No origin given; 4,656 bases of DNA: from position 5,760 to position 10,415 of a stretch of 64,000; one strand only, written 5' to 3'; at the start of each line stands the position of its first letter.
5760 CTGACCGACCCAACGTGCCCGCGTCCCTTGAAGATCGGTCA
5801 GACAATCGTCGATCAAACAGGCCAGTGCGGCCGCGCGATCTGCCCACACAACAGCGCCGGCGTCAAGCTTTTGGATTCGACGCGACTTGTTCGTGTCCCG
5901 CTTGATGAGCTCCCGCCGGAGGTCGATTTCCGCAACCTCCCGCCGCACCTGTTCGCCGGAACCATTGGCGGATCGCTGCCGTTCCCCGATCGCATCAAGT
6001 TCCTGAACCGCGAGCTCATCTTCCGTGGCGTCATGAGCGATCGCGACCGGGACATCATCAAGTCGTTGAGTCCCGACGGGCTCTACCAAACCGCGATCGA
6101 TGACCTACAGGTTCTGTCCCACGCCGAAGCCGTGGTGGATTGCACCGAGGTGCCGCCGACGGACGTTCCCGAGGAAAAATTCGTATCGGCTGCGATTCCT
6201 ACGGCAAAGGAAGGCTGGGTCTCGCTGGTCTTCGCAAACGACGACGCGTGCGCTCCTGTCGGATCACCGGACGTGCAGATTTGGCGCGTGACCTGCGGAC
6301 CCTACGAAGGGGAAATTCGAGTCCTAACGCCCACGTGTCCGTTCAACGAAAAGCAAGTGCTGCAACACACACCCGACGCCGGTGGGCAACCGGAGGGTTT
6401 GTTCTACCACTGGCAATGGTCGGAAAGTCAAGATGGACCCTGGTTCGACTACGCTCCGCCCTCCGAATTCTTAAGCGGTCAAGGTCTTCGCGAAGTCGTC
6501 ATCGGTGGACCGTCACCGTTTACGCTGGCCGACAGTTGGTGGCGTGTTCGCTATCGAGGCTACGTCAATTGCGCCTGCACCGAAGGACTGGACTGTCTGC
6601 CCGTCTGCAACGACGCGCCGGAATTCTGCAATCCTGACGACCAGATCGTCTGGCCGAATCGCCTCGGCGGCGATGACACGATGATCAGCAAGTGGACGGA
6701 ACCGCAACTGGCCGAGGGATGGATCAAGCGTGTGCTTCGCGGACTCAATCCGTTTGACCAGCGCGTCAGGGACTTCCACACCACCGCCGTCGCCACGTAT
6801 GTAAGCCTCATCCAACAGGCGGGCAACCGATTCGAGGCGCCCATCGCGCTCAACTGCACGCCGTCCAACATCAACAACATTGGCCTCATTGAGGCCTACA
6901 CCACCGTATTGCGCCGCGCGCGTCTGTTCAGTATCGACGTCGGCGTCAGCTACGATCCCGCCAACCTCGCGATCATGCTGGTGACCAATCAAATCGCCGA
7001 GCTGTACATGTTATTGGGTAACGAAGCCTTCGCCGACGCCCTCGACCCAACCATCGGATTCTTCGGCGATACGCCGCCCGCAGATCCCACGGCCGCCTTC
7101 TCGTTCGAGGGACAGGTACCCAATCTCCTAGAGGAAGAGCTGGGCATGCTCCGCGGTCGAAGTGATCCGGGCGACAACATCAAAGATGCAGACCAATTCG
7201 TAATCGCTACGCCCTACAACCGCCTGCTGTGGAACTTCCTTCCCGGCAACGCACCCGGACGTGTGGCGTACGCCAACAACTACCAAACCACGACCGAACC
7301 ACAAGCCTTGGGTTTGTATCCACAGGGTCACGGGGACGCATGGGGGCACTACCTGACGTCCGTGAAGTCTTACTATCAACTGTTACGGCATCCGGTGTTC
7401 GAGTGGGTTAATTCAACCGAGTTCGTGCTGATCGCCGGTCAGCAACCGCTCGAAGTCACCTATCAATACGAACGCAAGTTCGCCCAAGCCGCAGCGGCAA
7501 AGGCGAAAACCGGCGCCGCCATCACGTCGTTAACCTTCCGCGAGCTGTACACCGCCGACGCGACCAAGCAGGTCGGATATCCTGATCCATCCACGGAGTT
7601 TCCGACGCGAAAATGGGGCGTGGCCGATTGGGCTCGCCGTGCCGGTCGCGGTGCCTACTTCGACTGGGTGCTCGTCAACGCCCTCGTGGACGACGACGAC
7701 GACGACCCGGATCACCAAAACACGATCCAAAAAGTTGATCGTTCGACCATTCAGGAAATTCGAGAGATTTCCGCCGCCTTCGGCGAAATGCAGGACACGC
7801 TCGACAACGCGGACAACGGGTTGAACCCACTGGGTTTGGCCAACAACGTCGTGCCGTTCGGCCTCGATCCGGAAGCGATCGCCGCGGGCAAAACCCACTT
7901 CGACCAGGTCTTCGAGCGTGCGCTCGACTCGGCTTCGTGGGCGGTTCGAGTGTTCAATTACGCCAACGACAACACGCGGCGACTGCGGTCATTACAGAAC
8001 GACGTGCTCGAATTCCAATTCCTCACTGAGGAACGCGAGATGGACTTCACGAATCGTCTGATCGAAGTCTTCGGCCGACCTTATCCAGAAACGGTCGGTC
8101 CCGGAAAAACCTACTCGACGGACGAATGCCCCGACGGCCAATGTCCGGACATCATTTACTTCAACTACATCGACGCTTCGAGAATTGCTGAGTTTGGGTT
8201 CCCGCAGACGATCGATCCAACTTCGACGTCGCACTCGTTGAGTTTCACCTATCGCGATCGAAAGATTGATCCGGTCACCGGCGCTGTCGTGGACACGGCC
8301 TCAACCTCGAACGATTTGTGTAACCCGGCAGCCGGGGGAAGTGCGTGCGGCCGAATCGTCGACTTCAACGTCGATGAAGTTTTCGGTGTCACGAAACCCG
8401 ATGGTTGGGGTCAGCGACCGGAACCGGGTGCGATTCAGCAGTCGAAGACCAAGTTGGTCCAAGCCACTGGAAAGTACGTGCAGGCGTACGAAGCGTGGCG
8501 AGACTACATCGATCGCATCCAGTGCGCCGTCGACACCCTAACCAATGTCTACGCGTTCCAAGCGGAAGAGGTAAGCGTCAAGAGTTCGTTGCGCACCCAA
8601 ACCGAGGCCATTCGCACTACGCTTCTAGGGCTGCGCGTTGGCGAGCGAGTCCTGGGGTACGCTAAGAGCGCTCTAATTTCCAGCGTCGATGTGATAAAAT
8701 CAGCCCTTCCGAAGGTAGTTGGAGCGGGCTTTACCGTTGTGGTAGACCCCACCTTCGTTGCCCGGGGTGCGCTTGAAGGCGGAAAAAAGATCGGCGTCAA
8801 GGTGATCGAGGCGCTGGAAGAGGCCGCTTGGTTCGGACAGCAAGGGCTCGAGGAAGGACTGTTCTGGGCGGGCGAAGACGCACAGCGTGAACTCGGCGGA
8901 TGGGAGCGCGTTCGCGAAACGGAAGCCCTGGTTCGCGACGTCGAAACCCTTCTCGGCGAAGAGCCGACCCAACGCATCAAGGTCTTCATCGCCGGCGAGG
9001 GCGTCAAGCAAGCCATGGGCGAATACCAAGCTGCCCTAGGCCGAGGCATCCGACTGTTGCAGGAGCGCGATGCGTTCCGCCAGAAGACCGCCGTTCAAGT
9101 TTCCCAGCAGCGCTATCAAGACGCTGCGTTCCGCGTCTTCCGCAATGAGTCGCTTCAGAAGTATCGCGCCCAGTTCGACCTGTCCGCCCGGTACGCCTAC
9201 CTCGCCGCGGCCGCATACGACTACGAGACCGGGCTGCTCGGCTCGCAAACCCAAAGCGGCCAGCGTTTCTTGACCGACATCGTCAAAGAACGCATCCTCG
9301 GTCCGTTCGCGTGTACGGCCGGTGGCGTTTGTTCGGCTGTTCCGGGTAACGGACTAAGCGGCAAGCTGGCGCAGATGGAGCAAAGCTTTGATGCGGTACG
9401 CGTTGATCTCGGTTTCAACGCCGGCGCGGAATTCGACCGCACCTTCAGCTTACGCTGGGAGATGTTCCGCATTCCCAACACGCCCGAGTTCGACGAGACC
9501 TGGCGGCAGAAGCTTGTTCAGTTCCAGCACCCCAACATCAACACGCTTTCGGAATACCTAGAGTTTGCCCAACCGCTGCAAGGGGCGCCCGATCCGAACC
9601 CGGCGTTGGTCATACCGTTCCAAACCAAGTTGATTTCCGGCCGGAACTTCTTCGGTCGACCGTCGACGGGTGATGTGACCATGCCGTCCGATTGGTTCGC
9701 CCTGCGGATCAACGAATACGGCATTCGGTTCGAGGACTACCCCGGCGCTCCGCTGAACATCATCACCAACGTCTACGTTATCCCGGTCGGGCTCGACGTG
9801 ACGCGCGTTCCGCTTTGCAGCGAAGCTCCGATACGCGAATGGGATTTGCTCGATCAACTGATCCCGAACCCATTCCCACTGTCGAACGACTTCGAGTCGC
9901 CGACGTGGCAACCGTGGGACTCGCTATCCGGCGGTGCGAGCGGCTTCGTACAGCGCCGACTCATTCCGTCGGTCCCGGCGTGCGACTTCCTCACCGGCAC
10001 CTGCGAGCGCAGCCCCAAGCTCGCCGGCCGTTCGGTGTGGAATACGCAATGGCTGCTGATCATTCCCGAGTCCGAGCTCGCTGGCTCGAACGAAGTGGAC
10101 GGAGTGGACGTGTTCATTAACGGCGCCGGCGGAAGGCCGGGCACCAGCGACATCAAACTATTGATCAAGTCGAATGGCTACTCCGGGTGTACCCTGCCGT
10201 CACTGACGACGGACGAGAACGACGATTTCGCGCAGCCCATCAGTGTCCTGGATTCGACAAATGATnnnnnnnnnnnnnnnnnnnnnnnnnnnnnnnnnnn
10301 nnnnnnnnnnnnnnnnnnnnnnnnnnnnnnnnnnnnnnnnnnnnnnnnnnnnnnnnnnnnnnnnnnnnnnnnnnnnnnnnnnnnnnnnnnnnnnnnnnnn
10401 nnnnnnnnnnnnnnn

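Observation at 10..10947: Translationally coupled three-gene locus around a 2952-aa exoprotein with a recurring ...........-x(4-7)-[DE]C-xGGxC module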

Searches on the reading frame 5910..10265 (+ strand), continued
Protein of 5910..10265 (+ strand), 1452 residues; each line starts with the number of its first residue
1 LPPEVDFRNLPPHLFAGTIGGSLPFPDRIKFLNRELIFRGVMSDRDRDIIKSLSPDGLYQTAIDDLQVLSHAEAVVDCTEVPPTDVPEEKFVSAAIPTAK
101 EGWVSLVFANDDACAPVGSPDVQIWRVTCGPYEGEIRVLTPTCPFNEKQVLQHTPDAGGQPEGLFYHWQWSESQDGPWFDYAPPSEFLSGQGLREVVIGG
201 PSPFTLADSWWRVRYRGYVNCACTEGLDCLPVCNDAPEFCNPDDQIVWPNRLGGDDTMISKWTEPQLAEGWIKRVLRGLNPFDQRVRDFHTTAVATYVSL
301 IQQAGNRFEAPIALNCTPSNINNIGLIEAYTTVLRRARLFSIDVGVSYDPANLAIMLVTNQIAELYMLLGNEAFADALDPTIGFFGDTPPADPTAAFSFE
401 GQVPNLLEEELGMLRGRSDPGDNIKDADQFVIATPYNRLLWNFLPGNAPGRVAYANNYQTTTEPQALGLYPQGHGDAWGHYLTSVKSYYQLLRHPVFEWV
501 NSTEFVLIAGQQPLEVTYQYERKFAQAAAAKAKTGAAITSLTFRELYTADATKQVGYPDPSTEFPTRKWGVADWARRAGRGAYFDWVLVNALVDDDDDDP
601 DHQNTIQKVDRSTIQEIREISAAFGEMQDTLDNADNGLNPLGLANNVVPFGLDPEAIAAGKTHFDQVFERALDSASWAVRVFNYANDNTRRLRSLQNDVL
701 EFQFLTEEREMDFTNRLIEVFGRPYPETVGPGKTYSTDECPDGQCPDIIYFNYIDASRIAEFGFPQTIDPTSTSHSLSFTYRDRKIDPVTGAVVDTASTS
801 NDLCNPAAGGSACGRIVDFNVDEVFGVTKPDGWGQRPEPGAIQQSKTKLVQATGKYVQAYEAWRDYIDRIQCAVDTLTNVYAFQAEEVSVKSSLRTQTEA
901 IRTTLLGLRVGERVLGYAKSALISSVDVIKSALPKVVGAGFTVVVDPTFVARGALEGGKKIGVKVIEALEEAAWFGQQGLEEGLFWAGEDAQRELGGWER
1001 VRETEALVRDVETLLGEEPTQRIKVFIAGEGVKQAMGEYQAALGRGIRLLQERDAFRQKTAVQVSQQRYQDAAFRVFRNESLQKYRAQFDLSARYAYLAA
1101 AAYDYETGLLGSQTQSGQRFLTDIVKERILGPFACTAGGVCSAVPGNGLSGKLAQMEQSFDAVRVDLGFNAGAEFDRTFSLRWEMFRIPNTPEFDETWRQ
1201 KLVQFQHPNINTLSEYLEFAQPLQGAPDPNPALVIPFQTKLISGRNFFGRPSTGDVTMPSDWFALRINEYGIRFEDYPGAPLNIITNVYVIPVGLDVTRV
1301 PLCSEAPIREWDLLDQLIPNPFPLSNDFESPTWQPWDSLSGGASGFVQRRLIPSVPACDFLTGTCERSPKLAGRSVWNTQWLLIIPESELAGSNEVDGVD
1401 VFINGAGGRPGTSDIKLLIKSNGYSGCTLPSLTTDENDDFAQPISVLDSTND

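Call 60: get_annotated_region(hit=H5, flank=12000)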
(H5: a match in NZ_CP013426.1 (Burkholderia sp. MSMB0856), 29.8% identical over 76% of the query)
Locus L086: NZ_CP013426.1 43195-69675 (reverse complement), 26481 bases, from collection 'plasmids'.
description: Burkholderia sp. MSMB0856 plasmid pMSMB0856, complete sequence
organism: Burkholderia sp. MSMB0856 (NCBI taxid 1637869)
taxonomy: Bacteria; Pseudomonadota; Betaproteobacteria; Burkholderiales; Burkholderiaceae; Burkholderia; Burkholderia sp. MSMB0856
host: -; source: soil; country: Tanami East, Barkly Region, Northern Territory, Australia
typing (MOB-suite, as given by PLSDB): non-mobilizable; replicon rep_cluster_1398; mating-pair formation MPF_T
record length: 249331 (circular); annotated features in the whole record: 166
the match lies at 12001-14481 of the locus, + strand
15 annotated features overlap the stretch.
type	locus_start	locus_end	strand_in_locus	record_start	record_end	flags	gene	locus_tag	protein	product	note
CDS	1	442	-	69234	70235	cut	-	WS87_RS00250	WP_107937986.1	FHA domain-containing protein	-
CDS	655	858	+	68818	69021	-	-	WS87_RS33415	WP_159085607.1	hypothetical protein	-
CDS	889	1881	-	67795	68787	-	-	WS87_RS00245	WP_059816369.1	IS5 family transposase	-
CDS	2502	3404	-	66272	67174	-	-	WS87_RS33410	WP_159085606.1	DUF6817 domain-containing protein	-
CDS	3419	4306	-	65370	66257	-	-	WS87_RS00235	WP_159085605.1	cupin domain-containing protein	-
CDS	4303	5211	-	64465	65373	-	-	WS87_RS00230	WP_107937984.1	transketolase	-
CDS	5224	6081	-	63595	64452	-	-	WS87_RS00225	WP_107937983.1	1-deoxy-D-xylulose-5-phosphate synthase N-terminal domain-containing protein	GO:0016114 - terpenoid biosynthetic process [Evidence IEA]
CDS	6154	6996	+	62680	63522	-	-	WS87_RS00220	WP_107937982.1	galactosyltransferase-related protein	-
CDS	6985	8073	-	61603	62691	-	-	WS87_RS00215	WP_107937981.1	hypothetical protein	-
CDS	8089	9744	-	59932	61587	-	-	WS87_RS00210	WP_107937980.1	asparagine synthase C-terminal domain-containing protein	-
CDS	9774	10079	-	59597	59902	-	-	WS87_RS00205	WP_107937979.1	hypothetical protein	-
CDS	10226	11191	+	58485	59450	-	-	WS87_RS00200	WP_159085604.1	glycosyltransferase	-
CDS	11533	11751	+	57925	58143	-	-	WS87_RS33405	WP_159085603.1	hypothetical protein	-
CDS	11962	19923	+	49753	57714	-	-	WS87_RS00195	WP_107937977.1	SpvB/TcaC N-terminal domain-containing protein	-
CDS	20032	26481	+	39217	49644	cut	-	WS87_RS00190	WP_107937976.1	neuraminidase-like domain-containing protein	-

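Call 87: search_protein_families(library=pfam, proteins=[L006:13530-20369:+, L010:14673-21650:+, L035:13311-20333:+, L067:13500-20543:+], max_evalue=0.001)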
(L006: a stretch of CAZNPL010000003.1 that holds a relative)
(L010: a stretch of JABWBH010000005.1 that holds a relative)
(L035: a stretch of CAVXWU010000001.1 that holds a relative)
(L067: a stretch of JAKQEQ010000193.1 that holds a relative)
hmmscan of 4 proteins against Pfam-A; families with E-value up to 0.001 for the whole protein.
L006:13530-20369:+ (2280 aa): 6 families
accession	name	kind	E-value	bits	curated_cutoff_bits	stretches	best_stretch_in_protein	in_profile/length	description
PF12256.14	TcdB_toxin_midN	-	4.9e-25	88.3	24.8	1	634-797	27-180/181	Insecticide toxin TcdB middle/N-terminal region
PF03534.18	SpvB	-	5.5e-22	78.8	22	2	67-148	4-80/287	Salmonella virulence plasmid 65kDa B protein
PF05593.20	RHS_repeat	-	6.3e-20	71.5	22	2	1365-1397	1-33/38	RHS Repeat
PF13517.12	FG-GAP_3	-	2e-15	57.5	26.9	3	590-651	1-60/61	FG-GAP-like repeat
PF01839.29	FG-GAP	-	2.4e-05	24.6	22.1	0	588-601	7-20/37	FG-GAP repeat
PF16743.10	PliI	-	0.00078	19.6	27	0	320-388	30-96/123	Periplasmic lysozyme inhibitor of I-type lysozyme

L010:14673-21650:+ (2326 aa): 4 families
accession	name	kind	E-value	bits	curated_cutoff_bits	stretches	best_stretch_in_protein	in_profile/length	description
PF12256.14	TcdB_toxin_midN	-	7.4e-27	94.3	24.8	1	668-833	19-175/181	Insecticide toxin TcdB middle/N-terminal region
PF03534.18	SpvB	-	5.4e-23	82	22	2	106-188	4-79/287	Salmonella virulence plasmid 65kDa B protein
PF05593.20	RHS_repeat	-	6.3e-19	68.3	22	2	1389-1421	1-33/38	RHS Repeat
PF13517.12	FG-GAP_3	-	5.7e-13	49.7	26.9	2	401-473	1-60/61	FG-GAP-like repeat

L035:13311-20333:+ (2341 aa): 5 families
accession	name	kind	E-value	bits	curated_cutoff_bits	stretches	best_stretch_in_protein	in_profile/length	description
PF12256.14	TcdB_toxin_midN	-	8.7e-35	120.1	24.8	1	691-823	29-168/181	Insecticide toxin TcdB middle/N-terminal region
PF03534.18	SpvB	-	8.8e-27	94.5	22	2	101-181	4-78/287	Salmonella virulence plasmid 65kDa B protein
PF13517.12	FG-GAP_3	-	3.9e-22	79.1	26.9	3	643-706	1-60/61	FG-GAP-like repeat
PF05593.20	RHS_repeat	-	2.3e-21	76.1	22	2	1382-1411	1-30/38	RHS Repeat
PF01839.29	FG-GAP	-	6e-09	36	22.1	0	478-497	7-26/37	FG-GAP repeat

L067:13500-20543:+ (2348 aa): 5 families
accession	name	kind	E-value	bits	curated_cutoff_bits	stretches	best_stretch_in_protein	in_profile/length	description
PF12256.14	TcdB_toxin_midN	-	3.2e-33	115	24.8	1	692-837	11-156/181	Insecticide toxin TcdB middle/N-terminal region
PF05593.20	RHS_repeat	-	1.2e-24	86.6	22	1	1366-1400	1-35/38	RHS Repeat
PF03534.18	SpvB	-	7.7e-24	84.8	22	1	110-297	4-217/287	Salmonella virulence plasmid 65kDa B protein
PF13517.12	FG-GAP_3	-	1.1e-18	68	26.9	2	663-726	1-60/61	FG-GAP-like repeat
PF01839.29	FG-GAP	-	4.7e-07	30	22.1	0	429-443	5-19/37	FG-GAP repeat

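Call 95: search_protein_families(library=pfam, proteins=[L006:11384-13483:+, L010:11360-13459:+, L035:11357-13456:+, L044:11402-13501:+, L002:14954-17053:+, L062:11465-13564:+, L039:11492-13591:+, L026:11414-13513:+, L020:11459-13558:+], max_evalue=10)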
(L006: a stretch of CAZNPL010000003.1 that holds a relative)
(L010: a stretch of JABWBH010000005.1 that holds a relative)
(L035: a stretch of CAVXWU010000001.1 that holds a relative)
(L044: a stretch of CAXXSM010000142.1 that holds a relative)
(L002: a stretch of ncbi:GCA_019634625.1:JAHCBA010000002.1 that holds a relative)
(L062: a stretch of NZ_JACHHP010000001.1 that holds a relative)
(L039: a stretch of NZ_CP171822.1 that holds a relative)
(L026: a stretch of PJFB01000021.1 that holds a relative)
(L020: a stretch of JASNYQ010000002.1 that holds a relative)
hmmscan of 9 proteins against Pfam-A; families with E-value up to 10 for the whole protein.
L006:11384-13483:+ (700 aa): 1 family
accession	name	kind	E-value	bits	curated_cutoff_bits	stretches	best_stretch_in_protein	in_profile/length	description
PF23952.1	LRR_EndoS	-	0.23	12.1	27.9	1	102-153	7-57/116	Endo-beta-N-acetylglucosaminidase EndoS LRR domain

L010:11360-13459:+ (700 aa): 0 families

L035:11357-13456:+ (700 aa): 1 family
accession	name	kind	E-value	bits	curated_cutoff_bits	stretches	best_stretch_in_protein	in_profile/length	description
PF18382.8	Formin_GBD_N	-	0.1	13.5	25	1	125-170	31-81/89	Formin N-terminal GBD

L044:11402-13501:+ (700 aa): 1 family
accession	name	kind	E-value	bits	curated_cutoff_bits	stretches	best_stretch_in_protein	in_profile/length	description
PF18293.6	Caprin-1_dimer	-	2.2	9.3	27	1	121-194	16-88/116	Caprin-1 dimerization domain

L002:14954-17053:+ (700 aa): 0 families

L062:11465-13564:+ (700 aa): 0 families

L039:11492-13591:+ (700 aa): 1 family
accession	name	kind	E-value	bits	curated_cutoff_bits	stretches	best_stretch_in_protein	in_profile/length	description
PF23706.1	Rv1893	-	9.2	6.6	27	0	217-243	5-31/72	Rv1893-like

L026:11414-13513:+ (700 aa): 0 families

L020:11459-13558:+ (700 aa): 0 families

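Call 96: search_protein_families(library=pfam, proteins=[L003:2-682:+, L006:1-858:+, L006:833-1366:+, L016:2042-3214:+, L035:5540-6742:+, L044:3634-4551:+, L044:4539-5600:+, L044:5536-6609:+, L006:20766-21596:+], max_evalue=0.01)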
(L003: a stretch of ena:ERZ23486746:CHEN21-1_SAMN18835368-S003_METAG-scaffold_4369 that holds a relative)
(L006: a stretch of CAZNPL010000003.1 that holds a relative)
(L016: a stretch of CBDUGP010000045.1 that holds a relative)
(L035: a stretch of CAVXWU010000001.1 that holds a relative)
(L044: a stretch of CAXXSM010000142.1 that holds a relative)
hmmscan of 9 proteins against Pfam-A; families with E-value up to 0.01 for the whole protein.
L003:2-682:+ (226 aa): 1 family
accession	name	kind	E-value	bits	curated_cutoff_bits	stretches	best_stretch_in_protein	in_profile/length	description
PF13884.11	Peptidase_S74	-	5.8e-16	59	22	1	112-168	1-56/58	Chaperone of endosialidase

L006:1-858:+ (286 aa): 1 family
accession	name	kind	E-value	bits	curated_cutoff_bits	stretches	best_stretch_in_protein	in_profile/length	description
PF00141.28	peroxidase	-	5.8e-30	105.3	27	1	16-258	18-236/237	Peroxidase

L006:833-1366:+ (178 aa): 0 families

L016:2042-3214:+ (391 aa): 3 families
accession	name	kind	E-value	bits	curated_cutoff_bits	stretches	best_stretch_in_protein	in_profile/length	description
PF13145.12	Rotamase_2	-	4.4e-14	53.8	27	1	176-321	1-121/121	PPIC-type PPIASE domain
PF00639.27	Rotamase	-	4e-07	31.4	21.7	1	211-305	10-95/97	PPIC-type PPIASE domain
PF13616.12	Rotamase_3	-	9.8e-05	23.3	22.5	1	231-307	45-114/116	PPIC-type PPIASE domain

L035:5540-6742:+ (401 aa): 1 family
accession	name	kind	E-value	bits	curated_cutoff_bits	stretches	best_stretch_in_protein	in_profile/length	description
PF13884.11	Peptidase_S74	-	8.2e-18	64.9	22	1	297-357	1-58/58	Chaperone of endosialidase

L044:3634-4551:+ (306 aa): 0 families

L044:4539-5600:+ (354 aa): 1 family
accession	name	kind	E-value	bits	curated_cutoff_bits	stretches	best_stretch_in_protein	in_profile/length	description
PF13884.11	Peptidase_S74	-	5.9e-17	62.2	22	1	240-299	1-57/58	Chaperone of endosialidase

L044:5536-6609:+ (358 aa): 1 family
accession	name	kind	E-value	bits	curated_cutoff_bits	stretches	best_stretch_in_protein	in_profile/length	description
PF13884.11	Peptidase_S74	-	8.8e-17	61.6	22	1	255-314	1-57/58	Chaperone of endosialidase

L006:20766-21596:+ (277 aa): 0 families

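Call 110: search_protein_families(library=pfam, proteins=[P0323, P0028, P0326], max_evalue=1)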
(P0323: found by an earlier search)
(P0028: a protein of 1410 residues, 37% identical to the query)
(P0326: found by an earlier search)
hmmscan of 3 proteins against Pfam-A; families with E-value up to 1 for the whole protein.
P0323 (1954 aa): 0 families

P0028 (1410 aa): 0 families

P0326 (1329 aa): 0 families

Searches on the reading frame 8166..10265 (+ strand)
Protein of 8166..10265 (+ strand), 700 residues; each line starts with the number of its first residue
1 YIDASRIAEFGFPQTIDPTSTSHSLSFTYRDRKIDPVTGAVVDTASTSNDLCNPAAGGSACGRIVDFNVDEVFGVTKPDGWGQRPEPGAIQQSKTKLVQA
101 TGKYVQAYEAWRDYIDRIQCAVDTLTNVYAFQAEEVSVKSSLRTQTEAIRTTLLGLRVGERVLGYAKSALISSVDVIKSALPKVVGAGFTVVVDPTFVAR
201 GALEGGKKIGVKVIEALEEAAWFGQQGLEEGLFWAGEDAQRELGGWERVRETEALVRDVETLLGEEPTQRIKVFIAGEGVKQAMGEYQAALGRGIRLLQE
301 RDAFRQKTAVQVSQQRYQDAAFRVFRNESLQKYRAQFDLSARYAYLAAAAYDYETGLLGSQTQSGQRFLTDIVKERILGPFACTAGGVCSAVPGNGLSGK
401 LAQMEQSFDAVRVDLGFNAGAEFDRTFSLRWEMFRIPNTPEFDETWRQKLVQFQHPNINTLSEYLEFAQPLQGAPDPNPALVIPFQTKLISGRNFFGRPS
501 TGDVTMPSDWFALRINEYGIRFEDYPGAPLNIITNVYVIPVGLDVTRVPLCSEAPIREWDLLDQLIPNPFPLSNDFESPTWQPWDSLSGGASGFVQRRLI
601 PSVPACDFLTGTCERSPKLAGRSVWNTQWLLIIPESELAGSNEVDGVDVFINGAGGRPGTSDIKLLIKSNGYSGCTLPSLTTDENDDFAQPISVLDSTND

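Call 95: search_protein_families(library=pfam, proteins=[window:8166-10265:+], max_evalue=10)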
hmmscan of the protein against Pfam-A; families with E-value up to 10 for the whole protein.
window:8166-10265:+ (700 aa): 0 families
